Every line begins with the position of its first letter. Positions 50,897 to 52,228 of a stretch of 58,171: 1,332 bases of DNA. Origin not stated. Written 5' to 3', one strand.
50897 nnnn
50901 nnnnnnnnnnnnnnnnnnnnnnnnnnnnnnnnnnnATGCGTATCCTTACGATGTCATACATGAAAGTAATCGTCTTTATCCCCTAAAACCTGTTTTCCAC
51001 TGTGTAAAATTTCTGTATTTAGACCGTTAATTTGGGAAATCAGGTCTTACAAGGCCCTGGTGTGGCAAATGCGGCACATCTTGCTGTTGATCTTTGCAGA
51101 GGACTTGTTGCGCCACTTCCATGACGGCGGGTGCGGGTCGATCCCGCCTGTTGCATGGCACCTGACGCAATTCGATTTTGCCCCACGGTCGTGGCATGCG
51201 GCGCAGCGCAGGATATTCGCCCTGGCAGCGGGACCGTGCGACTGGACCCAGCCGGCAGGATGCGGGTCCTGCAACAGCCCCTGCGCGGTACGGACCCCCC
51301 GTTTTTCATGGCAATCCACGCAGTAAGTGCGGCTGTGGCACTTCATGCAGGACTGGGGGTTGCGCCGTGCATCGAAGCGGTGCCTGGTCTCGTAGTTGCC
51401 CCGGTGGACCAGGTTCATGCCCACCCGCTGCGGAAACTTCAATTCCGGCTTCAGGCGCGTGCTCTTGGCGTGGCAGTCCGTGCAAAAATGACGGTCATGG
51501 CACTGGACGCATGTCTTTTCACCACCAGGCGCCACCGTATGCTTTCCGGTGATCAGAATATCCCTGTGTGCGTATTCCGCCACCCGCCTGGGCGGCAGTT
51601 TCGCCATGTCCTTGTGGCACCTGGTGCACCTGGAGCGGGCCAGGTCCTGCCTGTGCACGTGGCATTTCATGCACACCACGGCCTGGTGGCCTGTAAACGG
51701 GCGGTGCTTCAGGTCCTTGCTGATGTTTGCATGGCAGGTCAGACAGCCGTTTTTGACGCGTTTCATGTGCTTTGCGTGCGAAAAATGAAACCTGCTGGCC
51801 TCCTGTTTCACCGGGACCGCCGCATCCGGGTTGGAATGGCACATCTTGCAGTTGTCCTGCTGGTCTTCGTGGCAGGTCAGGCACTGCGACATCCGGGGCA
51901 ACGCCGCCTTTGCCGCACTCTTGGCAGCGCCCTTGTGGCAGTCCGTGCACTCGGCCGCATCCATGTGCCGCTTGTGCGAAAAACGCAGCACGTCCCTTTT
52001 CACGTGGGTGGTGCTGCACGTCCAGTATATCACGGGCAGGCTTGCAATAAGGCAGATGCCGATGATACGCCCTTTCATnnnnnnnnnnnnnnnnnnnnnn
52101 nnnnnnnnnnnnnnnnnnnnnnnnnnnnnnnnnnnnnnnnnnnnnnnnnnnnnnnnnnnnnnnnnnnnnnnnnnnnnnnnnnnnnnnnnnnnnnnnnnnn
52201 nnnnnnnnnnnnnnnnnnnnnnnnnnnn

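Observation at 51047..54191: Porin-cytochrome type trans-outer-membrane electron conduit cluster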

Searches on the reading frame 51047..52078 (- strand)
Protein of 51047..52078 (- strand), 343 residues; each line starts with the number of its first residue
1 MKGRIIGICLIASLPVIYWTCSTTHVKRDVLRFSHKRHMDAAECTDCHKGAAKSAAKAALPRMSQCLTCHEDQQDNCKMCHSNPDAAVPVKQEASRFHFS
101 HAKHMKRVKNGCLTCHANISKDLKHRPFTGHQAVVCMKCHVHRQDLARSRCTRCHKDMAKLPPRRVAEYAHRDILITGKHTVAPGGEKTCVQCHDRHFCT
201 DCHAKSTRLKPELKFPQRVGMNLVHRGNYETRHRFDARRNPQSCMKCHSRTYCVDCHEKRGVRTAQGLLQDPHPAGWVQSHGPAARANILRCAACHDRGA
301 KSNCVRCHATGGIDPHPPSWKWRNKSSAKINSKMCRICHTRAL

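Call 3: search_protein_families(library=pfam, proteins=[window:51047-52078:-], max_evalue=0.01)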
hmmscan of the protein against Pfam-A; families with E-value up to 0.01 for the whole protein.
window:51047-52078:- (343 aa): 5 families
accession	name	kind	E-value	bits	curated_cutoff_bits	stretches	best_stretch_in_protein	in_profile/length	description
PF14522.11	Cytochrome_C7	-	2.2e-15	56.7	24.8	2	98-156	2-67/67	Cytochrome c7 and related cytochrome c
PF22113.1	Mtrc-MtrF_II-IV_dom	-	2.2e-09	37.5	30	2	39-196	4-165/176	Outer membrane cytochrome MtrC/MtrF-like, domains II/IV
PF02085.21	Cytochrom_CIII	-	3.5e-08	34.1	22.9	0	28-74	18-57/101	Class III cytochrome C family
PF14537.11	Cytochrom_c3_2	-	1.7e-07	32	25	0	132-203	5-78/79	Cytochrome c3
PF09699.15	Paired_CXXCH_1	-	2.1e-05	24.6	20.6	0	41-74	6-40/41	Doubled CXXCH motif (Paired_CXXCH_1)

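Call 4: search_protein_families(library=ncbifam, proteins=[window:51047-52078:-], max_evalue=0.01)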
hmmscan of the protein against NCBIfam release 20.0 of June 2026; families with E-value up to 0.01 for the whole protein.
window:51047-52078:- (343 aa): 4 families
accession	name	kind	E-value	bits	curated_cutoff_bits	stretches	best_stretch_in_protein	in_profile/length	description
TIGR04257.1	nanowire_3heme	domain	3.9e-05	23.7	40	2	91-156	6-75/75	c(7)-type cytochrome triheme domain-containing protein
TIGR03508.1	decahem_SO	subfamily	6.2e-05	22.6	192.2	0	75-341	3-250/258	DmsE family decaheme c-type cytochrome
NF041781.1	mnquin_red_QrcA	equivalog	0.00018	21.1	180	0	27-156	27-174/174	menaquinone reductase multiheme cytochrome c subunit QrcA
NF038038.1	cytoc_DsrJ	equivalog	0.00082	19.7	100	0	242-263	91-114/121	sulfate reduction electron transfer complex DsrMKJOP subunit DsrJ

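Call 44: search_solved_structures(query=window:51047-52078:-, max_evalue=1, show_alignments=2)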
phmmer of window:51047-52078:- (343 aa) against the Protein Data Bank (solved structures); distinct sequences matched with E-value up to 1: 5.
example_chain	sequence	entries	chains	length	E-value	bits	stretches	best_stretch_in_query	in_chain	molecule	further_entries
8k9e_A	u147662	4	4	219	8.6e-06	28.4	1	30-194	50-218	Cytochrome c7-like domain-containing protein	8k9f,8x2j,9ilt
3ouq_A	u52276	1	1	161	9.4e-05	24.9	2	89-160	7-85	Cytochrome c family protein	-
1ehj_A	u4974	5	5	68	0.0062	19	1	26-81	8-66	CYTOCHROME C7 | CYTOCHROME C551.5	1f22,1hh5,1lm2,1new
6btm_A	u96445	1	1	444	0.011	18.2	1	31-73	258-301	Alternative Complex III subunit A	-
1kwj_A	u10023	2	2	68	0.024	17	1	31-81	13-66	cytochrome c7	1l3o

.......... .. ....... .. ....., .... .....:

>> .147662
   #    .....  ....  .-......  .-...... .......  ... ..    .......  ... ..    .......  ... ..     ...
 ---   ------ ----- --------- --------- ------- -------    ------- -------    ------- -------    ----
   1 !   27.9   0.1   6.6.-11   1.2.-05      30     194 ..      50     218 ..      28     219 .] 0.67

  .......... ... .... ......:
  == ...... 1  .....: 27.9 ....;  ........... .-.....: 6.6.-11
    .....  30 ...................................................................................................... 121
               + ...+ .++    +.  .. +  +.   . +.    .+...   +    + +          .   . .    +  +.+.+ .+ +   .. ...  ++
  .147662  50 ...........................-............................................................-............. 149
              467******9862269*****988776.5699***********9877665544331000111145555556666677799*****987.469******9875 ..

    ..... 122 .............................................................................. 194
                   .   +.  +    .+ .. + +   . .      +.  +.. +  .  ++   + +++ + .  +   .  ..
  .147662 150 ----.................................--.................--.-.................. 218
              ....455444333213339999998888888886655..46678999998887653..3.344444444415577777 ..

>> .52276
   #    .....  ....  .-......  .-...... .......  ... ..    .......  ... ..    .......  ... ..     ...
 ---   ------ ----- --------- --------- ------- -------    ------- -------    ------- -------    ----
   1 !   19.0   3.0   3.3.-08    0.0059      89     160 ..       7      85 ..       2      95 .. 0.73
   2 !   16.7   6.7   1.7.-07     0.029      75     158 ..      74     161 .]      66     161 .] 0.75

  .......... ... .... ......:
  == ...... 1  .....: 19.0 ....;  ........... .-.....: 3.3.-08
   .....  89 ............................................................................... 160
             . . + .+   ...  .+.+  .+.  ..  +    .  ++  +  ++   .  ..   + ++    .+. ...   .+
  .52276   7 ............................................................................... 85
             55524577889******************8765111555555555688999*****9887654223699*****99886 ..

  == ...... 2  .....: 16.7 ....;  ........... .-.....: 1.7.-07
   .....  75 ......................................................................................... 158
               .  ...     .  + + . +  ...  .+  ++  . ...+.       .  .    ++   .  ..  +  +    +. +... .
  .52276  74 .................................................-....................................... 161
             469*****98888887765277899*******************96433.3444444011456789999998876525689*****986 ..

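Call 46: find_homologous_proteins(query=window:51047-52078:-, max_evalue=1e-10)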
Query window:51047-52078:- (343 aa): 194 proteins with E <= 1e-10 among 1731 candidates; the best 120 are listed.
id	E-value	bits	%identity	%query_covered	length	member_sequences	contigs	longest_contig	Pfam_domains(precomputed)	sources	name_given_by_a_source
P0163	9.3e-239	810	100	100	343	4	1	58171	PF09699.16,PF14537.12,PF02085.22,PF14522.12,PF22113.2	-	-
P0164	8.8e-122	425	54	98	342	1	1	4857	PF14537.12,PF02085.22,PF14522.12,PF22113.2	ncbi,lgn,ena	-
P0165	7.2e-65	238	37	91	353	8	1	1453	PF14522.12,PF22113.2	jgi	-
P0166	1.4e-64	237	36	96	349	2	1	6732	PF14537.12,PF14522.12,PF22113.2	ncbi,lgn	-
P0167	5.7e-63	231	36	98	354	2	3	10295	PF14522.12,PF22113.2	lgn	-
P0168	2.2e-62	229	39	91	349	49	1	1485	PF14522.12,PF22113.2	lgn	-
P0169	9.5e-62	227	39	91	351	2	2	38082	PF02085.22,PF14522.12,PF22113.2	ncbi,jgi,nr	ncbi:MAG TPA: cytochrome c3 family protein [Myxococcales bacterium]|nr:cytochrome c3 family protein 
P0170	2.5e-61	226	34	91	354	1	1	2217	PF14537.12,PF14522.12,PF22113.2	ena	-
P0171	5.9e-61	225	36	99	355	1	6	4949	PF14537.12,PF14522.12,PF22113.2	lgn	-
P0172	2.1e-60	223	37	91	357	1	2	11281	PF02085.22,PF14522.12,PF22113.2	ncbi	-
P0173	2.5e-60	223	38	97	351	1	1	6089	PF14537.12,PF14522.12,PF22113.2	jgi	jgi:hypothetical protein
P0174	6.5e-60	221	37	99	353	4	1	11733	PF14522.12,PF22113.2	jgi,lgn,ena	jgi:hypothetical protein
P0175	1.0e-59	221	35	91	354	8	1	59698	PF14522.12,PF22113.2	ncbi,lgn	ncbi:MAG: cytochrome c3 family protein [Myxococcota bacterium]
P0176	1.9e-59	220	33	98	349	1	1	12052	PF14522.12,PF22113.2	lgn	-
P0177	2.4e-59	219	32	99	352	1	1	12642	PF14537.12,PF14522.12,PF22113.2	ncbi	-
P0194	1.7e-55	207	36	93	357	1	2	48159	PF02085.22,PF14522.12,PF22113.2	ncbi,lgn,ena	-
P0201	2.1e-54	203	35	87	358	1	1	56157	PF14537.12,PF14522.12,PF22113.2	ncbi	-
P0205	2.7e-50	190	36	91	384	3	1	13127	PF09699.16,PF14522.12,PF22113.2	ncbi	-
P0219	3.0e-39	153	31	99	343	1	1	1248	PF09699.16,PF14537.12,PF14522.12,PF22113.2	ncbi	-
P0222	1.9e-36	144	32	88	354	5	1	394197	PF14522.12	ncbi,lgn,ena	-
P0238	9.8e-25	106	24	93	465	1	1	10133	PF09699.16,PF02085.22,PF14522.12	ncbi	-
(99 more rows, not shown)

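Call 57: predict_structure(alignment_id=A3)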
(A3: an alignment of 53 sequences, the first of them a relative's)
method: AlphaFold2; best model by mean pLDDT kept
length: 343 residues; sequences in the alignment: 53
mean_pLDDT: 69.7   pTM: 0.44
mean pLDDT of the five models: 69.7, 69.6, 69.4, 64.1, 58.6
residues with pLDDT >= 90: 12; 70-90: 194; 50-70: 82; < 50: 55
segments of 3 or more residues with pLDDT < 50: 164-194, 209-227
pLDDT, mean of each block of 10 residues (from residue 1): 85 86 76 84 86 74 86 87 85 77 78 77 56 64 72 77 50 40 40 49 52 42 47 67 67 74 64 79 77 73 81 80 71 76 51
secondary structure, 60 per line:
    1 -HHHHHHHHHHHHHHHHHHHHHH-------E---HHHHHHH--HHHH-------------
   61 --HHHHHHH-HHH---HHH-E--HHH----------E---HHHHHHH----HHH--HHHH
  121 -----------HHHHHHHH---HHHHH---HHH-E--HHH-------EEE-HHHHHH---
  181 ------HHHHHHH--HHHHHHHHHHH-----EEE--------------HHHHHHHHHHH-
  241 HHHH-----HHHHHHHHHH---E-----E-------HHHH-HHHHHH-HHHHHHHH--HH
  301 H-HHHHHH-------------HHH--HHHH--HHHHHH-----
elements in order: H2-23 H35-41 H44-47 H63-69 H101-107 H117-120 H132-139 H143-147 E168-170 H172-177 H187-193 H196-206 E212-214 H229-239 H241-244 H250-259 H277-280 H282-287 H289-296 H303-308 H327-330 H333-338

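Call 60: fold_search(model_id=the predicted structure, library=pdb)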
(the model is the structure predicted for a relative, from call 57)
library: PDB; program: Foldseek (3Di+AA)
matches with E <= 10: 3; with E <= 0.001: 0
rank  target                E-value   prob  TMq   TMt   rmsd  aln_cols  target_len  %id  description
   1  6btm_A                8.3e-03  0.97  0.24  0.35  14.6       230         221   20  Structure of Alternative Complex III from Flavobacterium johnsoniae (Wild Type) (released 2018-05-09)
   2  8k9e_A                2.2e-02  0.99  0.21  0.32  12.0       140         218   18  Cryo-EM structure of the photosynthetic alternative complex III from Chloroflexus aurantiacus at 3.3 angstrom (released 2024-03-06)
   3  1h29_A                6.2e+00  0.01  0.12  0.10  18.6       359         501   16  Sulfate respiration in Desulfovibrio vulgaris Hildenborough: Structure of the 16-heme Cytochrome c HmcA at 2.5 A resol (released 2002-10-02)

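Call 77: list_cluster_members(proteins=[P0164, P0166, P0172, P0177, P0194, P0201, P0205, P0219, P0222, P0238])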
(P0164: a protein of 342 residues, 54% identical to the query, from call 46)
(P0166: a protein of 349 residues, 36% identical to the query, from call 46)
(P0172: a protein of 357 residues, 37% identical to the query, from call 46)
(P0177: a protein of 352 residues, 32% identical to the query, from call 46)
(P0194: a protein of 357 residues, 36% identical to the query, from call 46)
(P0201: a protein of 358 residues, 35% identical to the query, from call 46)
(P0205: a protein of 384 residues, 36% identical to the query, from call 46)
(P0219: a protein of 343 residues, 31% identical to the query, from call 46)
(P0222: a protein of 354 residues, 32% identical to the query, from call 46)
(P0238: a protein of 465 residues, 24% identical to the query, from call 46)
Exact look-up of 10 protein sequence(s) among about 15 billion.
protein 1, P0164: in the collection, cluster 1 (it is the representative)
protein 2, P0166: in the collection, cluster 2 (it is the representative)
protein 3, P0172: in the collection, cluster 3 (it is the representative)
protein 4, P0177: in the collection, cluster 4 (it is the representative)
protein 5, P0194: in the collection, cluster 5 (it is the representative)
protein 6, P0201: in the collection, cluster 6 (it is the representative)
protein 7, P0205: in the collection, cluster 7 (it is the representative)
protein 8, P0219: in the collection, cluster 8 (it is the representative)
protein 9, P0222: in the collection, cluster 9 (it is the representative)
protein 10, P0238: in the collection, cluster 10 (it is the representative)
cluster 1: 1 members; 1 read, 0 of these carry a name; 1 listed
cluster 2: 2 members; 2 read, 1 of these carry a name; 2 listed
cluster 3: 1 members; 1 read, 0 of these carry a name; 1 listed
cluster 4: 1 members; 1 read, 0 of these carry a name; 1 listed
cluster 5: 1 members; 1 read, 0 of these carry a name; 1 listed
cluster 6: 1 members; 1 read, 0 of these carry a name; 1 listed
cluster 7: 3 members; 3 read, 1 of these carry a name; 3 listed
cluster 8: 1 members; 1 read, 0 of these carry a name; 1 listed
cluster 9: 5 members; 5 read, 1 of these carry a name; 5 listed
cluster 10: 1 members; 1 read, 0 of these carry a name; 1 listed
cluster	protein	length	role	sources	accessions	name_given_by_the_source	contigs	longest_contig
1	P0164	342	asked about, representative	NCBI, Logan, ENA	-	-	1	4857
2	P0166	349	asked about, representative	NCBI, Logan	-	-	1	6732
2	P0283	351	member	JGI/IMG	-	hypothetical protein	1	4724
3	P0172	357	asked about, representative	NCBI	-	-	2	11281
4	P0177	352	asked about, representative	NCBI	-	-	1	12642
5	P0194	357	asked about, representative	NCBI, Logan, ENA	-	-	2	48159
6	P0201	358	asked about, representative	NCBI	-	-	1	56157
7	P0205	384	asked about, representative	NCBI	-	-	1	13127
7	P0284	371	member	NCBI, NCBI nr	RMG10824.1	MAG: hypothetical protein D6729_18945 [Deltaproteobacteria bacterium]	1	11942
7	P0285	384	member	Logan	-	-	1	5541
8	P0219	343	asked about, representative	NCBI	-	-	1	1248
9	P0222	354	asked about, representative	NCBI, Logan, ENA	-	-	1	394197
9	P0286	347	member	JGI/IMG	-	hypothetical protein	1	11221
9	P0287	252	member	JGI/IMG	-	-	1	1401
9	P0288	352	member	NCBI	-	-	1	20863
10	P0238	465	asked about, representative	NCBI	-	-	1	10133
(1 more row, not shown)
